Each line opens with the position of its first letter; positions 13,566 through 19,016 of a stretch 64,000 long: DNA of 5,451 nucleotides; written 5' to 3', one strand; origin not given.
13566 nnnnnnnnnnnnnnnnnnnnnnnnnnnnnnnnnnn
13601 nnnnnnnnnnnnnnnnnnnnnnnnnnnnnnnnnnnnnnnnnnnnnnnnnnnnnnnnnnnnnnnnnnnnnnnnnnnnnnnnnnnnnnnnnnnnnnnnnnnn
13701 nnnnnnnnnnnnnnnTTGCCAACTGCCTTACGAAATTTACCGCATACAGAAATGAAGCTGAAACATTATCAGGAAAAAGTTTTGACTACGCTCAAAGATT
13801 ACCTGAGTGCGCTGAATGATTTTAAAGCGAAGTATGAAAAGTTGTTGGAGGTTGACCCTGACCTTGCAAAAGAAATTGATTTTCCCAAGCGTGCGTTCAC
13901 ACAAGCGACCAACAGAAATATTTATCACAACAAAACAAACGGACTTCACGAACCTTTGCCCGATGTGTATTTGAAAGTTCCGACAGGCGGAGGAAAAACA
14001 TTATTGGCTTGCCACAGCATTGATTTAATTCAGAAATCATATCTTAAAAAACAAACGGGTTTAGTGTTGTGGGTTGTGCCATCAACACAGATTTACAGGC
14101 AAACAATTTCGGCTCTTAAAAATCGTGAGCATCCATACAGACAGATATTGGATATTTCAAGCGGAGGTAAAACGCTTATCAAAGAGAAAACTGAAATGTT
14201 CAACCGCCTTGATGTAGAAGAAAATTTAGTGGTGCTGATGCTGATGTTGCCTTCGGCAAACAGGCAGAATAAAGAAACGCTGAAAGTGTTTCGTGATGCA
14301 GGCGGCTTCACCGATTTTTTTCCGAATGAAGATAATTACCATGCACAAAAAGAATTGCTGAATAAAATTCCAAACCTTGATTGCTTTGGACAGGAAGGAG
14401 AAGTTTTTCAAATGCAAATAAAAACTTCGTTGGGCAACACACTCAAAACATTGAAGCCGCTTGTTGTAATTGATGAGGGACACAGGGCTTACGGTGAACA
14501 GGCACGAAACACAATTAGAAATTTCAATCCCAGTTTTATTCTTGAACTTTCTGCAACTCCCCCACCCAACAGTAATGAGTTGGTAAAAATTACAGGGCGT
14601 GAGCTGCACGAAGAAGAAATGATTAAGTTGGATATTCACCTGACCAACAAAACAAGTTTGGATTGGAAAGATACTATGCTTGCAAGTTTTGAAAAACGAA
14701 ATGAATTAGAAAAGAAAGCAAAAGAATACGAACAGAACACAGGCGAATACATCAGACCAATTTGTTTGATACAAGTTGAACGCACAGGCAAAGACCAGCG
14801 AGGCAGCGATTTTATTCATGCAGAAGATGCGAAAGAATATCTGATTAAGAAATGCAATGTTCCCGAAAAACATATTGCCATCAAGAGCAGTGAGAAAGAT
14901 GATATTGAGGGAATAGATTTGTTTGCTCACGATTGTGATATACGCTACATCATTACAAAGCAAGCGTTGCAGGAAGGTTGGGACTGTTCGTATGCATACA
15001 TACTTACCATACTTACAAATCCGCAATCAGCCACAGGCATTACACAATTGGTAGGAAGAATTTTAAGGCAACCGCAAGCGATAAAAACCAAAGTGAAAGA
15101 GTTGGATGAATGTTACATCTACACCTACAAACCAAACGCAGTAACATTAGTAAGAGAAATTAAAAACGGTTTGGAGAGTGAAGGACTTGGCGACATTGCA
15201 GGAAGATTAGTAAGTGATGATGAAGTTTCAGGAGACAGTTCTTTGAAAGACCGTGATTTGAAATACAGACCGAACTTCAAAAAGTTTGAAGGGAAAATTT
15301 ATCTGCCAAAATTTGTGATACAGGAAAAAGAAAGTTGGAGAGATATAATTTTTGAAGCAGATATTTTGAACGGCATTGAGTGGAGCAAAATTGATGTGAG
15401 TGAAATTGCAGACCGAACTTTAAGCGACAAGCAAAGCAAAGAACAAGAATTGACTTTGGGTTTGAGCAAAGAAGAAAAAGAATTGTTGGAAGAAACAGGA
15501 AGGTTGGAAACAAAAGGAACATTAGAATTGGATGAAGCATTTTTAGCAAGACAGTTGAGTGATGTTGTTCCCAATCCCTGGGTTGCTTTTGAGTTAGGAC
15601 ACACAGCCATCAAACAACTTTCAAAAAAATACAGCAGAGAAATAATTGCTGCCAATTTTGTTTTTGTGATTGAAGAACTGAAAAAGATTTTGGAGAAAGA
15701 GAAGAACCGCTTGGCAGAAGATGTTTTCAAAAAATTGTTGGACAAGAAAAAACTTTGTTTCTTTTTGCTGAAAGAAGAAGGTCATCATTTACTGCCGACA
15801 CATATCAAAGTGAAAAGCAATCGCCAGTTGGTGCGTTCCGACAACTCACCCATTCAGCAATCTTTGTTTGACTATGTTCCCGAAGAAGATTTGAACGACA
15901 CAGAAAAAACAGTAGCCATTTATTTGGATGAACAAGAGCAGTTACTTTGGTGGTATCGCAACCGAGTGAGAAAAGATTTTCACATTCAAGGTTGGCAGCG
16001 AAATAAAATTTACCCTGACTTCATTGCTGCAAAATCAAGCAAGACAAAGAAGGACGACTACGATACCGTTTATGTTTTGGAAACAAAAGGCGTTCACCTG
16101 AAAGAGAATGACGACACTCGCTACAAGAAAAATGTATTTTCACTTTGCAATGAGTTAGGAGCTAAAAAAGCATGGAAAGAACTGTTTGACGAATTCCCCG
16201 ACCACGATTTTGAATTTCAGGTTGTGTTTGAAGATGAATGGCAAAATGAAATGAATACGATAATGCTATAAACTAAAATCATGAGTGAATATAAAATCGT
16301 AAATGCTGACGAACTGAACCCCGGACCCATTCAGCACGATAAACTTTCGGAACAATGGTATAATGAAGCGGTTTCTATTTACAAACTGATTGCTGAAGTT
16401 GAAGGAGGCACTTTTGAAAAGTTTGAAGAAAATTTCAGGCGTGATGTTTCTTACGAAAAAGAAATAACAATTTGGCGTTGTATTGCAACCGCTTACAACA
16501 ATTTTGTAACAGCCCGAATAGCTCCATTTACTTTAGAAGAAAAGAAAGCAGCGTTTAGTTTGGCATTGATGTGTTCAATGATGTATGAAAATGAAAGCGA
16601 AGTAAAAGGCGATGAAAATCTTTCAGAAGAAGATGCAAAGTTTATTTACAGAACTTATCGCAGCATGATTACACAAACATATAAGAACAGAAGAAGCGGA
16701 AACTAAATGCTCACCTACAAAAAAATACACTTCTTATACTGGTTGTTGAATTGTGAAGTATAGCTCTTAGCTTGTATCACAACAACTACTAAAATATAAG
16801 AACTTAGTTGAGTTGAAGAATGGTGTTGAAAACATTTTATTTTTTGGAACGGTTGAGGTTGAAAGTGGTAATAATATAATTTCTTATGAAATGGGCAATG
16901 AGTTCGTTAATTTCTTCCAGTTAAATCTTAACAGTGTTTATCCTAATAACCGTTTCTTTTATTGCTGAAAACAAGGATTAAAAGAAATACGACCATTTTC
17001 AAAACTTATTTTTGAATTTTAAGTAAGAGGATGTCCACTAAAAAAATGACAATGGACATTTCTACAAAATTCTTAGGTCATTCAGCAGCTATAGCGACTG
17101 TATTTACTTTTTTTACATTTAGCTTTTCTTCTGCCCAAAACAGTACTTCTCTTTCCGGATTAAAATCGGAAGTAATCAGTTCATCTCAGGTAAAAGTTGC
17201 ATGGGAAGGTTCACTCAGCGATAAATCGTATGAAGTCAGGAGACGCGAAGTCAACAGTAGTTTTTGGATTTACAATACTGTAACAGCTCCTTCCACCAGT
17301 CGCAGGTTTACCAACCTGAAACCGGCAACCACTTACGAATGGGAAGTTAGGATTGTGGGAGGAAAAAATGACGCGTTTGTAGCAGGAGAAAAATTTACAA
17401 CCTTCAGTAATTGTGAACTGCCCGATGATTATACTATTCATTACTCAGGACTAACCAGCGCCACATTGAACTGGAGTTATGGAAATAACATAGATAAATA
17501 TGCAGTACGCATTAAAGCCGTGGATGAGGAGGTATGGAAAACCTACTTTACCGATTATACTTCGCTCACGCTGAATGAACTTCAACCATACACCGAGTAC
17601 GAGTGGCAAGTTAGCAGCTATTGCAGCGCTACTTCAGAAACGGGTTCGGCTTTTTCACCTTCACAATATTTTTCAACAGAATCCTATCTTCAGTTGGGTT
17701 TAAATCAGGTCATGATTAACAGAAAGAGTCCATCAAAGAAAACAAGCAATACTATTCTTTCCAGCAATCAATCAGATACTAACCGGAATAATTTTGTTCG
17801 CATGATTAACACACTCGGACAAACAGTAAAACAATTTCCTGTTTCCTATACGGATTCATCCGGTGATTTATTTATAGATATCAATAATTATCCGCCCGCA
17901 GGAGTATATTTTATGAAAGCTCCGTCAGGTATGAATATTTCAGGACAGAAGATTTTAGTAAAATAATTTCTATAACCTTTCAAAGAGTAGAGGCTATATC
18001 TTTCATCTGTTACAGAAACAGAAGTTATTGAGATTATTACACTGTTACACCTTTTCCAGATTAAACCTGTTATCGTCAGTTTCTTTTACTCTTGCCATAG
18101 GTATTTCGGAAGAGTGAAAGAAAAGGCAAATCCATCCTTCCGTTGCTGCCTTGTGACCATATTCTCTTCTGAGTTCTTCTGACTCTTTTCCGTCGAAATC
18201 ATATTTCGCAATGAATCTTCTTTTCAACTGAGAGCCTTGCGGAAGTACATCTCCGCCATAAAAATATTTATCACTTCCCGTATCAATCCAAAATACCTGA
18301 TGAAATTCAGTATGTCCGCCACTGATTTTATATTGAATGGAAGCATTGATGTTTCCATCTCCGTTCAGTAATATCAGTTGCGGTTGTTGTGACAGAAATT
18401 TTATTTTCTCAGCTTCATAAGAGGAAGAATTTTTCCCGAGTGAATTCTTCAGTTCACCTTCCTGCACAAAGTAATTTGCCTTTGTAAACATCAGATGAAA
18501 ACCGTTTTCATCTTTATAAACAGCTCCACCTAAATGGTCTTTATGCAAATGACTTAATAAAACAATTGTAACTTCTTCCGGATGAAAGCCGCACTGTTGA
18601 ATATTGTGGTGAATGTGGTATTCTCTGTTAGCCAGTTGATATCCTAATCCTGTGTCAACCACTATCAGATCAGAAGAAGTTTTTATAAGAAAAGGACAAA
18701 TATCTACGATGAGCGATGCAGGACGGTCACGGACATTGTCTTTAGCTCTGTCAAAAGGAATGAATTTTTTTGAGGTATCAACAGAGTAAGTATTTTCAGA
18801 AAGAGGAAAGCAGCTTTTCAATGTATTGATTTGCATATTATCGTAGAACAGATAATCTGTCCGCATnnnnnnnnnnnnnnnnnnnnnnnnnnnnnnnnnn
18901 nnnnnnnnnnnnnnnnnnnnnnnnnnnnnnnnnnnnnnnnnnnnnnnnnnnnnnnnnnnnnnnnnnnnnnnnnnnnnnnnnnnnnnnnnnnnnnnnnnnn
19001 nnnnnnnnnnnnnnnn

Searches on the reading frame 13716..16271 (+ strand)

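Call 68: search_protein_families(library=pfam, proteins=[window:13716-16271:+], max_evalue=0.00001)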
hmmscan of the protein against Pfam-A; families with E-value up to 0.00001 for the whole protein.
window:13716-16271:+ (851 aa): 2 families
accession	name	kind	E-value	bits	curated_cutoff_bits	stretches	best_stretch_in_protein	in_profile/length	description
PF04851.21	ResIII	-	1.6e-17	64.4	22.5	1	13-283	2-163/164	Type III restriction enzyme, res subunit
PF00270.35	DEAD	-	4.3e-09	36.8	26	0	83-161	16-92/167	DEAD/DEAH box helicase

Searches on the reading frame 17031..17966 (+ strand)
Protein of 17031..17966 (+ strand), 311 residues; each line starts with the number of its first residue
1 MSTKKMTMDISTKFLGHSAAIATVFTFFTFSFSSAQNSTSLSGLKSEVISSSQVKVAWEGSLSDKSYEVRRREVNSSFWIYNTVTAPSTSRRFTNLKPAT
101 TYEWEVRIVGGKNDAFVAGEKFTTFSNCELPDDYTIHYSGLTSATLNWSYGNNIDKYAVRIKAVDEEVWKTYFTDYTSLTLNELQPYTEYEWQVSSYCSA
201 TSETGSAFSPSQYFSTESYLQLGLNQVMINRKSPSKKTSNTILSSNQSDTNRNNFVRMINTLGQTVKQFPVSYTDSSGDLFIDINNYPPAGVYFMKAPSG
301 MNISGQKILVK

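Call 68: search_protein_families(library=pfam, proteins=[window:17031-17966:+], max_evalue=0.00001)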
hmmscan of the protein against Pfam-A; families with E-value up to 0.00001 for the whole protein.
window:17031-17966:+ (311 aa): 2 families
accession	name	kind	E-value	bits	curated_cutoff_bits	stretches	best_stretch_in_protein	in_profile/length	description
PF00041.27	fn3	-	1.3e-15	57.8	25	2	135-204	7-76/84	Fibronectin type III domain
PF25059.1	FN3_DSCAM-DSCAML_C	-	6.4e-06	26.9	39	0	151-204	17-72/89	DSCAM/DSCAML C-terminal Fn3-like domain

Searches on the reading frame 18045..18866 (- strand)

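Call 68: search_protein_families(library=pfam, proteins=[window:18045-18866:-], max_evalue=0.00001)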
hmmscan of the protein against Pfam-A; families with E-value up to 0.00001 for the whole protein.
window:18045-18866:- (273 aa): 1 family
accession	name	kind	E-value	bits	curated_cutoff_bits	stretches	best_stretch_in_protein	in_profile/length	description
PF00753.33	Lactamase_B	-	3.2e-13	50.5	22.7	1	59-233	9-178/196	Metallo-beta-lactamase superfamily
